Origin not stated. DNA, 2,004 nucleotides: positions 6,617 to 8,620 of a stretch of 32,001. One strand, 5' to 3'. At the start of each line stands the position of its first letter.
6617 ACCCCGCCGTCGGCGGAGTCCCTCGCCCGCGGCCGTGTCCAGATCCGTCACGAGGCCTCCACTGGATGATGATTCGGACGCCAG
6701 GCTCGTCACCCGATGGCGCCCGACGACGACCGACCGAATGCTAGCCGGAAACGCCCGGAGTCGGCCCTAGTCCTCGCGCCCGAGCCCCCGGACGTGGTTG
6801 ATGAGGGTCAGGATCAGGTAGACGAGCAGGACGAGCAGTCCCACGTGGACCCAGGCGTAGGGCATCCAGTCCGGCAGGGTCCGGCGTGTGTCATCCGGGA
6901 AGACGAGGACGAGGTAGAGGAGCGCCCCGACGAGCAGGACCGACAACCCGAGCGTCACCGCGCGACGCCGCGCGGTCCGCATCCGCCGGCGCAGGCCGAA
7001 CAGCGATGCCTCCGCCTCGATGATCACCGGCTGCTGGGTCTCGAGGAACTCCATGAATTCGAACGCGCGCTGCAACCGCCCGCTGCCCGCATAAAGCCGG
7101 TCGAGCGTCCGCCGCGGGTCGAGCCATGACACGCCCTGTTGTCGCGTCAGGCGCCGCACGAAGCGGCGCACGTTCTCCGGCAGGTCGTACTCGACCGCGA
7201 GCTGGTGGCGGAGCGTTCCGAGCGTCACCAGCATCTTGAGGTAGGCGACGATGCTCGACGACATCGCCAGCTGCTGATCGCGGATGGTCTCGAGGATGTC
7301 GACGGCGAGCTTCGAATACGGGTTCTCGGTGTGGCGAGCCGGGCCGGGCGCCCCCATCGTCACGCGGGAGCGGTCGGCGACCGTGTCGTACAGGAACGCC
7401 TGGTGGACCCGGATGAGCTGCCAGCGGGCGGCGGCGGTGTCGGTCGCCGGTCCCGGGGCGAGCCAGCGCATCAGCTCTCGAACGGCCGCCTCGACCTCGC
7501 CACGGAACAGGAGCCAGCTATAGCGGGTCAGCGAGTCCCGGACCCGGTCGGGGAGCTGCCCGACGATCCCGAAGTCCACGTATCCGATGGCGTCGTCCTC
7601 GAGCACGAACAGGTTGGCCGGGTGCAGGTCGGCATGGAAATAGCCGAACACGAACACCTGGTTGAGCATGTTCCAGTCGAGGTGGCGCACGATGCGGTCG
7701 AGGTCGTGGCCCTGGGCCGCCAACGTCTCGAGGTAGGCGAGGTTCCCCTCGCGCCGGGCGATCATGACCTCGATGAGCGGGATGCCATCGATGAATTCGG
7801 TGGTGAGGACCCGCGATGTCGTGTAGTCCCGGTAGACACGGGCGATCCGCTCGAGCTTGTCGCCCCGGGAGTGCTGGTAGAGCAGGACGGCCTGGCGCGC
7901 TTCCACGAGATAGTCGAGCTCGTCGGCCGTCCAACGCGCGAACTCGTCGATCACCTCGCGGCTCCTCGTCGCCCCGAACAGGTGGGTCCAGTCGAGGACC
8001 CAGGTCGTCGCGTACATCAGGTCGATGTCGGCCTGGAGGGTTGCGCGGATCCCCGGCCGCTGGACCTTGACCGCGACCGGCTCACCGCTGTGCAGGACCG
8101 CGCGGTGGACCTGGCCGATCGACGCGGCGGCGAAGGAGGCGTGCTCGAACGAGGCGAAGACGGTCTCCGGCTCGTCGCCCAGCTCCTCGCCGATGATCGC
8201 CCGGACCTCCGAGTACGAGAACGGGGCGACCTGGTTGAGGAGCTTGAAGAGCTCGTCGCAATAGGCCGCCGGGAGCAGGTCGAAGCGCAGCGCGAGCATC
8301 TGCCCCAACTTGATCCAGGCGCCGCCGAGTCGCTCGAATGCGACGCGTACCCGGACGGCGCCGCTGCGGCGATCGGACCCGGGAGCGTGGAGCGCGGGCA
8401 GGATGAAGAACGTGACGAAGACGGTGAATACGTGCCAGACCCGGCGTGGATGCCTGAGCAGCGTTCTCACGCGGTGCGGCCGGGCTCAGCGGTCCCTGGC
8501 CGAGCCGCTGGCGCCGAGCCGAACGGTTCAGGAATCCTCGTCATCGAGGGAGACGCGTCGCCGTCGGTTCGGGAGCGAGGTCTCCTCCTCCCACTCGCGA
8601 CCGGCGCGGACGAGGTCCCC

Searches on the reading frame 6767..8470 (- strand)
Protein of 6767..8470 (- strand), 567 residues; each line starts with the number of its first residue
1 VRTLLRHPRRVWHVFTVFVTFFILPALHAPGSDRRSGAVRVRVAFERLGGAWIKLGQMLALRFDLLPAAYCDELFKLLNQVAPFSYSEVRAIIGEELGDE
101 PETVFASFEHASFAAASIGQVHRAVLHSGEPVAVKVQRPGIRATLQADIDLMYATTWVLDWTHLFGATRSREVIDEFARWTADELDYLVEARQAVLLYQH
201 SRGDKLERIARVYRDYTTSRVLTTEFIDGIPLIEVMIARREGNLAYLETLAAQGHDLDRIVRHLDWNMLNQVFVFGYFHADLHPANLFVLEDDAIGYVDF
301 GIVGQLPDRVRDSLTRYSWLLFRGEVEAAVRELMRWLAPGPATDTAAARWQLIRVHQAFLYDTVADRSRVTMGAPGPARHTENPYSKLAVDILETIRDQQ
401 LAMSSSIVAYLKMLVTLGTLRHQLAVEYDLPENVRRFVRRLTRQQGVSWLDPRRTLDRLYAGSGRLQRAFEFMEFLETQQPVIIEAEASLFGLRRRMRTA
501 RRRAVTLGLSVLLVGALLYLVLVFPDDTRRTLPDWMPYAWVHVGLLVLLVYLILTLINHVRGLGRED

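Call 8: search_protein_families(library=pfam, proteins=[window:6767-8470:-], max_evalue=0.001)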
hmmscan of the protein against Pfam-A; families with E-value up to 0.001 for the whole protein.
window:6767-8470:- (567 aa): 1 family
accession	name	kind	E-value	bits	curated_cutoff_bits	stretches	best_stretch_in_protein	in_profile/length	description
PF03109.22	ABC1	-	1.4e-59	201.6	22.9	1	76-323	1-234/244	ABC1 atypical kinase-like domain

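Call 20: search_protein_families(library=ncbifam, proteins=[window:6767-8470:-], max_evalue=0.001)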
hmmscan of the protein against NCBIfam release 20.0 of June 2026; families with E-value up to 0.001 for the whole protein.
window:6767-8470:- (567 aa): 4 families
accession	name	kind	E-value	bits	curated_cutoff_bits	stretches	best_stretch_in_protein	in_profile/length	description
TIGR01982.1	UbiB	equivalog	1.4e-78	264.5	487.55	1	32-317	43-317/436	2-polyprenylphenol 6-hydroxylase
NF003404.0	PRK04750.1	equivalog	1.3e-61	208.8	667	1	34-315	48-323/529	ubiquinone biosynthesis regulatory protein kinase UbiB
NF050082.1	ATPase_MABP1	exception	2.8e-30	105.5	800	1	48-313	60-312/435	macrolide-binding ATPase MABP-1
NF038151.1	lanthi_synth_III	equivalog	0.00045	18.7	575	1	222-314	301-394/833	class III lanthionine synthetase LanKC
